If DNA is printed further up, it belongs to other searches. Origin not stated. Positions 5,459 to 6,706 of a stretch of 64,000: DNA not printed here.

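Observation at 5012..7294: Group-1-like sigma-70 factor with a roughly 490-aa N-terminal extension containing three HTH-like repeats and a long poorly coding leader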

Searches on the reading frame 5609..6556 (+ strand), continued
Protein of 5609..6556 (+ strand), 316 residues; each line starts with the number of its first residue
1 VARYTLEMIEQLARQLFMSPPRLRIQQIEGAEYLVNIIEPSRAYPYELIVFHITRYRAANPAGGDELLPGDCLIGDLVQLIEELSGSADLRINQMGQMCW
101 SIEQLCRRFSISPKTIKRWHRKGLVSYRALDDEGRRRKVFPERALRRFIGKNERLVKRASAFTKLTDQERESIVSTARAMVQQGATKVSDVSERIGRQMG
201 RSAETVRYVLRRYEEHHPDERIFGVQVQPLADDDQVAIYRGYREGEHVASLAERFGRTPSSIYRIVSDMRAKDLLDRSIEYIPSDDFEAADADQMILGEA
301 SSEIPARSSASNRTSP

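Call 61: find_encoding_contigs(protein=P0239, flank=4000, max_places=2)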
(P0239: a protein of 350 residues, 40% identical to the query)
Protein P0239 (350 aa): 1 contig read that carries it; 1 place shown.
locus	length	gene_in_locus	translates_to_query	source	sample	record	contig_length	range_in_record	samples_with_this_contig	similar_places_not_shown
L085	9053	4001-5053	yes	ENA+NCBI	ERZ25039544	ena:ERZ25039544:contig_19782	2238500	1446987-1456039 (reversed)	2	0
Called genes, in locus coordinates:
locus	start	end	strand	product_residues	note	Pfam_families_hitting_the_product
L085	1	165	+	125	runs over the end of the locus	-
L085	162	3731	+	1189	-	PF00873:ACR_tran, PF09821:AAA_assoc_C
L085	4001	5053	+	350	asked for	PF13551:HTH_29 (faint), PF13384:HTH_23 (faint), PF08279:HTH_11 (faint), PF12728:HTH_17 (weak), PF13518:HTH_28 (faint), PF13936:HTH_38 (faint)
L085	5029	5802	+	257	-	PF04542:Sigma70_r2, PF04545:Sigma70_r4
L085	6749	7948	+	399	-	PF00009:GTP_EFTU, PF03144:GTP_EFTU_D2, PF03143:GTP_EFTU_D3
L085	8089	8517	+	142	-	PF00584:SecE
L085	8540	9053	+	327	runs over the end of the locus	PF02357:NusG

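Call 80: search_solved_structures(query=A6, max_evalue=1)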
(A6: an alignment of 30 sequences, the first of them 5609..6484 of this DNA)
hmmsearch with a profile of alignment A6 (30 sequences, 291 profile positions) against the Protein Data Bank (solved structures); distinct sequences matched with E-value up to 1: 35.
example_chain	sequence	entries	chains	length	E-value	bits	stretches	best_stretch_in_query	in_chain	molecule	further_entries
2lvs_A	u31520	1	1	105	8.3e-09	38.1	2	224-266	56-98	Putative uncharacterized protein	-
6ama_A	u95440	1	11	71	0.00092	21.5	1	95-133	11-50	Putative DNA-binding protein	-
7lwr_A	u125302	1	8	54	0.0013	21.1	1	102-127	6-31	Terminase, small subunit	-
6amk_A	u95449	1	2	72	0.0018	20.6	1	92-132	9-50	Putative DNA-binding protein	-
7bqm_A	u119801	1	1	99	0.0061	18.8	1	184-243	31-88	Chantal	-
8rdu_R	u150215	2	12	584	0.0084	18.4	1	100-198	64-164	TnsB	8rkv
7svw_A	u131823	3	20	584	0.0084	18.4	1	100-198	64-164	TnsB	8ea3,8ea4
8aa5_AP1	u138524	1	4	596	0.0087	18.3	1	100-198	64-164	TnsB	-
1s7o_A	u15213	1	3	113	0.0088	18.3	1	211-268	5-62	Hypothetical UPF0122 protein SPy1201/SpyM3_0842/SPs1042/spyM18_1152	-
5cy1_A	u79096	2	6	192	0.011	18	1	206-272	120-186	Transposon Tn3 resolvase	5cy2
7bqq_A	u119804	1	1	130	0.033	16.4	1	162-206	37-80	Gogy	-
5i41_B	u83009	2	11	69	0.052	15.8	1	101-121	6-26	Chromosome-anchoring protein RacA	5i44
6urs_A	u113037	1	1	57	0.095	14.9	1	225-271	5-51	Sleeping Beauty transposase PAI subdomain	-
7tdr_A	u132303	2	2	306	0.12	14.6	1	183-279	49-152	34k2 salivary protein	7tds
5xql_A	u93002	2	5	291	0.13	14.5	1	96-125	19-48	Multidrug-efflux transporter 1 regulator | C-di-GMP-binding multidrug transporter transcriptional regulator BrlR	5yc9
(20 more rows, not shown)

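Call 82: list_cluster_members(proteins=[P0078, P0082, P0098, P0099, P0112, P0113, P0121, P0124, P0136, P0150])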
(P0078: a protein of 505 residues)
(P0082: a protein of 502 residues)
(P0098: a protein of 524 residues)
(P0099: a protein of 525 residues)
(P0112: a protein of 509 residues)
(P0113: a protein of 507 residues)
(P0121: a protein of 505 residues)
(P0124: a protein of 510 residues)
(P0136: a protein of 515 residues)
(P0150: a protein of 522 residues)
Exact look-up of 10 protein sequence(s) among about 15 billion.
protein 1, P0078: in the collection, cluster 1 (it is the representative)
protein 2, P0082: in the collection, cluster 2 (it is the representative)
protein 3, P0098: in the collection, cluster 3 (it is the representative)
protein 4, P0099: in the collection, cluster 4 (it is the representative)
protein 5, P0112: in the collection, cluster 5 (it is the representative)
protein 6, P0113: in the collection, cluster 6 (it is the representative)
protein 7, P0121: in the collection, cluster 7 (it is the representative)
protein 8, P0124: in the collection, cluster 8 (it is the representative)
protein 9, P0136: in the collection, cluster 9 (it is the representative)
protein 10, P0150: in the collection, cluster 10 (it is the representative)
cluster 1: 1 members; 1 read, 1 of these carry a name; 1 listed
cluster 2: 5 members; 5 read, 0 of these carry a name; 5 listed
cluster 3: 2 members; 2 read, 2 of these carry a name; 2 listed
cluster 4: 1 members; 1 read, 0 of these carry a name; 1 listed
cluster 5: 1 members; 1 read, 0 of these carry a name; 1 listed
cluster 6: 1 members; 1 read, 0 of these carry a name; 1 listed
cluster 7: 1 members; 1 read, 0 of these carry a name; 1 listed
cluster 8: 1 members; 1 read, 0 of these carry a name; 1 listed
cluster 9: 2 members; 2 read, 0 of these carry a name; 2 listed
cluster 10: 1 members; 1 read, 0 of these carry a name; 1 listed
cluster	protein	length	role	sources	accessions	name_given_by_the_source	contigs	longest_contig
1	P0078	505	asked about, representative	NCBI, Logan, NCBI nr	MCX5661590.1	MAG: hypothetical protein NTW19_18080 [Planctomycetota bacterium] | hypothetical protein [Planctomycetota bacterium]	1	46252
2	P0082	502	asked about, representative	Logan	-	-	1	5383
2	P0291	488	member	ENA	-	-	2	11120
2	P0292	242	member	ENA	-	-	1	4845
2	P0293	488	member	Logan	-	-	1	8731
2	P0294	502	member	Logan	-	-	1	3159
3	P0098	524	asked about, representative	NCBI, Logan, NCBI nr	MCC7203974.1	MAG: hypothetical protein IT441_02760 [Phycisphaeraceae bacterium] | hypothetical protein [Phycisphaeraceae bacterium]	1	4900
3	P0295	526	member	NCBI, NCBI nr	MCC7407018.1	MAG: hypothetical protein IT442_03040 [Phycisphaeraceae bacterium] | hypothetical protein [Phycisphaeraceae bacterium]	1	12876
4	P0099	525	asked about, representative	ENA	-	-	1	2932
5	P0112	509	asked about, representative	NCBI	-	-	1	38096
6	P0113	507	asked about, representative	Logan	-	-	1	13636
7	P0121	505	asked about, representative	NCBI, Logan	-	-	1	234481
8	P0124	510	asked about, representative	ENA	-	-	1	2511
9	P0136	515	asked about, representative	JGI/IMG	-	-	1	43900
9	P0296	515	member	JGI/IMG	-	-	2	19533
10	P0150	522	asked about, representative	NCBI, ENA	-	-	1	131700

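Call 83: search_protein_families(library=pfam, proteins=[P0078, P0098, P0112, P0121, P0150, P0082, P0136], max_evalue=0.001)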
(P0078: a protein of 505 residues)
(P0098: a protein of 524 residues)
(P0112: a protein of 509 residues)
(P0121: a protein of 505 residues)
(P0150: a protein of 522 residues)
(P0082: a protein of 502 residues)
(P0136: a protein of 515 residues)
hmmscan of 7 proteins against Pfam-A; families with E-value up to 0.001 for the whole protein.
P0078 (505 aa): 6 families
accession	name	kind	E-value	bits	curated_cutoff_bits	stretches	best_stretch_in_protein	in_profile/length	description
PF13384.12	HTH_23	-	1.7e-06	28.1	24.6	0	106-128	17-39/50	Homeodomain-like domain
PF12728.13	HTH_17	-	5.1e-06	27.1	27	1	109-160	4-50/51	Helix-turn-helix domain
PF13936.12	HTH_38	-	2.6e-05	24.3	27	0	236-273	5-42/44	Helix-turn-helix domain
PF08279.18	HTH_11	-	3.8e-05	23.9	25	0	108-125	17-34/55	HTH domain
PF13730.12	HTH_36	-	0.00013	22.1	25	0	108-129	27-48/55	Helix-turn-helix domain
PF13551.12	HTH_29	-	0.00051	20.5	28.1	0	108-128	14-34/64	Winged helix-turn helix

P0098 (524 aa): 10 families
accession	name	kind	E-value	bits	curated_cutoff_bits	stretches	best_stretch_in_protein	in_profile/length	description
PF08279.18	HTH_11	-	7e-09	35.9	25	0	246-275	12-41/55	HTH domain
PF13384.12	HTH_23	-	7.8e-08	32.4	24.6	0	237-272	6-40/50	Homeodomain-like domain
PF04545.22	Sigma70_r4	-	4.3e-06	26.6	24.1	0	234-275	5-46/50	Sigma-70, region 4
PF12728.13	HTH_17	-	4.7e-06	27.2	27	0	103-124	2-23/51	Helix-turn-helix domain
PF13730.12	HTH_36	-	8.3e-06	26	25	0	244-273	17-49/55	Helix-turn-helix domain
PF13551.12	HTH_29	-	9e-06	26.1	28.1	0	243-275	7-38/64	Winged helix-turn helix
PF02796.21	HTH_7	-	7e-05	23.3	23.8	1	234-271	6-43/45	Helix-turn-helix domain of resolvase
PF20432.4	Xre-like-HTH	-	0.00011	22.9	25.8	0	245-278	19-50/63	Antitoxin Xre-like helix-turn-helix domain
PF13518.12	HTH_28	-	0.00011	22.7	25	0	241-282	5-48/52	Helix-turn-helix domain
PF01047.28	MarR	-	0.00071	19.9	24.6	0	100-122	15-37/59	MarR family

P0112 (509 aa): 8 families
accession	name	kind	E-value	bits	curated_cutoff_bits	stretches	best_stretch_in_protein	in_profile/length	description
PF13384.12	HTH_23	-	3.2e-09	36.8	24.6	1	240-274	4-38/50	Homeodomain-like domain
PF08279.18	HTH_11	-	2.1e-08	34.3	25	1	241-274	1-36/55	HTH domain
PF13936.12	HTH_38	-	8.1e-07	29.1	27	1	239-272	6-39/44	Helix-turn-helix domain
PF13730.12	HTH_36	-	2.6e-06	27.6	25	0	245-274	14-46/55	Helix-turn-helix domain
PF13551.12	HTH_29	-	9.4e-06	26.1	28.1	0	102-129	8-35/64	Winged helix-turn helix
PF04542.20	Sigma70_r2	-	2.3e-05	24.5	24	1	393-465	1-68/71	Sigma-70 region 2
PF04545.22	Sigma70_r4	-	0.00032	20.6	24.1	0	238-284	5-49/50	Sigma-70, region 4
PF02796.21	HTH_7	-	0.00046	20.7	23.8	0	250-272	18-40/45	Helix-turn-helix domain of resolvase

P0121 (505 aa): 1 family
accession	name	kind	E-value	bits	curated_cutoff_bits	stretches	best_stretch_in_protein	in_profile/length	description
PF12728.13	HTH_17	-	7.8e-05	23.3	27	1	108-131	2-25/51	Helix-turn-helix domain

P0150 (522 aa): 7 families
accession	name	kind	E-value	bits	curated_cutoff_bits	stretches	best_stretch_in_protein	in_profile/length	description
PF13384.12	HTH_23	-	1.4e-07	31.6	24.6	1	103-124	18-39/50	Homeodomain-like domain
PF08279.18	HTH_11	-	1.2e-05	25.5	25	0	103-121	16-34/55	HTH domain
PF04545.22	Sigma70_r4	-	3e-05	23.9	24.1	0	235-272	5-42/50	Sigma-70, region 4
PF13936.12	HTH_38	-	0.00014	22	27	0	235-272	5-42/44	Helix-turn-helix domain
PF13551.12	HTH_29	-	0.00036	21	28.1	1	101-124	13-34/64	Winged helix-turn helix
PF12728.13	HTH_17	-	0.00055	20.6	27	0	104-126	3-25/51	Helix-turn-helix domain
PF13542.12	HTH_Tnp_ISL3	-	0.0009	19.1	27.4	0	104-122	28-46/51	Helix-turn-helix domain of transposase family ISL3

P0082 (502 aa): 10 families
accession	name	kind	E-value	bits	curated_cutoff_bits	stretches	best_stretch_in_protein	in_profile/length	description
PF13384.12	HTH_23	-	2.5e-07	30.7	24.6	1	236-269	8-40/50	Homeodomain-like domain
PF02796.21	HTH_7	-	8.4e-07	29.5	23.8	1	244-266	19-41/45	Helix-turn-helix domain of resolvase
PF08279.18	HTH_11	-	1.9e-06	28.1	25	0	244-268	14-37/55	HTH domain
PF12728.13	HTH_17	-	2.7e-05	24.8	27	0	101-121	3-23/51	Helix-turn-helix domain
PF04542.20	Sigma70_r2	-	4e-05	23.8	24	1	383-454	1-67/71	Sigma-70 region 2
PF13542.12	HTH_Tnp_ISL3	-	4.5e-05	23.3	27.4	0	236-270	18-50/51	Helix-turn-helix domain of transposase family ISL3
PF13613.12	HTH_Tnp_4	-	0.00011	22.2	27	0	250-268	23-41/53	Helix-turn-helix of DDE superfamily endonuclease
PF13936.12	HTH_38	-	0.00013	22.1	27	0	237-269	12-43/44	Helix-turn-helix domain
PF13730.12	HTH_36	-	0.00019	21.6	25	0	101-121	27-47/55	Helix-turn-helix domain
PF13551.12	HTH_29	-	0.0005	20.6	28.1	0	244-272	9-38/64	Winged helix-turn helix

P0136 (515 aa): 3 families
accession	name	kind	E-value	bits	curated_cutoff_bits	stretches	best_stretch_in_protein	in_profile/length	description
PF12728.13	HTH_17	-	8.2e-06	26.4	27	0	99-150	3-50/51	Helix-turn-helix domain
PF04542.20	Sigma70_r2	-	9.3e-06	25.8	24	1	358-405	5-52/71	Sigma-70 region 2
PF13384.12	HTH_23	-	6.6e-05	23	24.6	0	228-261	6-39/50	Homeodomain-like domain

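Call 94: search_solved_structures(query=A6, max_evalue=0.002, show_alignments=2)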
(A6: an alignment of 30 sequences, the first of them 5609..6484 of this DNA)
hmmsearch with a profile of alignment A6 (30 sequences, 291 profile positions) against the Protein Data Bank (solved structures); distinct sequences matched with E-value up to 0.002: 4.
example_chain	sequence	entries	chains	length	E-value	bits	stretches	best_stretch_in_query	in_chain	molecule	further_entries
2lvs_A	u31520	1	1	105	8.3e-09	38.1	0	224-266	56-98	Putative uncharacterized protein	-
6ama_A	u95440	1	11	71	0.00092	21.5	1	95-133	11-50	Putative DNA-binding protein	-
7lwr_A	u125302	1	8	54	0.0013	21.1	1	102-127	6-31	Terminase, small subunit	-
6amk_A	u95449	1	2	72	0.0018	20.6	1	92-132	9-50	Putative DNA-binding protein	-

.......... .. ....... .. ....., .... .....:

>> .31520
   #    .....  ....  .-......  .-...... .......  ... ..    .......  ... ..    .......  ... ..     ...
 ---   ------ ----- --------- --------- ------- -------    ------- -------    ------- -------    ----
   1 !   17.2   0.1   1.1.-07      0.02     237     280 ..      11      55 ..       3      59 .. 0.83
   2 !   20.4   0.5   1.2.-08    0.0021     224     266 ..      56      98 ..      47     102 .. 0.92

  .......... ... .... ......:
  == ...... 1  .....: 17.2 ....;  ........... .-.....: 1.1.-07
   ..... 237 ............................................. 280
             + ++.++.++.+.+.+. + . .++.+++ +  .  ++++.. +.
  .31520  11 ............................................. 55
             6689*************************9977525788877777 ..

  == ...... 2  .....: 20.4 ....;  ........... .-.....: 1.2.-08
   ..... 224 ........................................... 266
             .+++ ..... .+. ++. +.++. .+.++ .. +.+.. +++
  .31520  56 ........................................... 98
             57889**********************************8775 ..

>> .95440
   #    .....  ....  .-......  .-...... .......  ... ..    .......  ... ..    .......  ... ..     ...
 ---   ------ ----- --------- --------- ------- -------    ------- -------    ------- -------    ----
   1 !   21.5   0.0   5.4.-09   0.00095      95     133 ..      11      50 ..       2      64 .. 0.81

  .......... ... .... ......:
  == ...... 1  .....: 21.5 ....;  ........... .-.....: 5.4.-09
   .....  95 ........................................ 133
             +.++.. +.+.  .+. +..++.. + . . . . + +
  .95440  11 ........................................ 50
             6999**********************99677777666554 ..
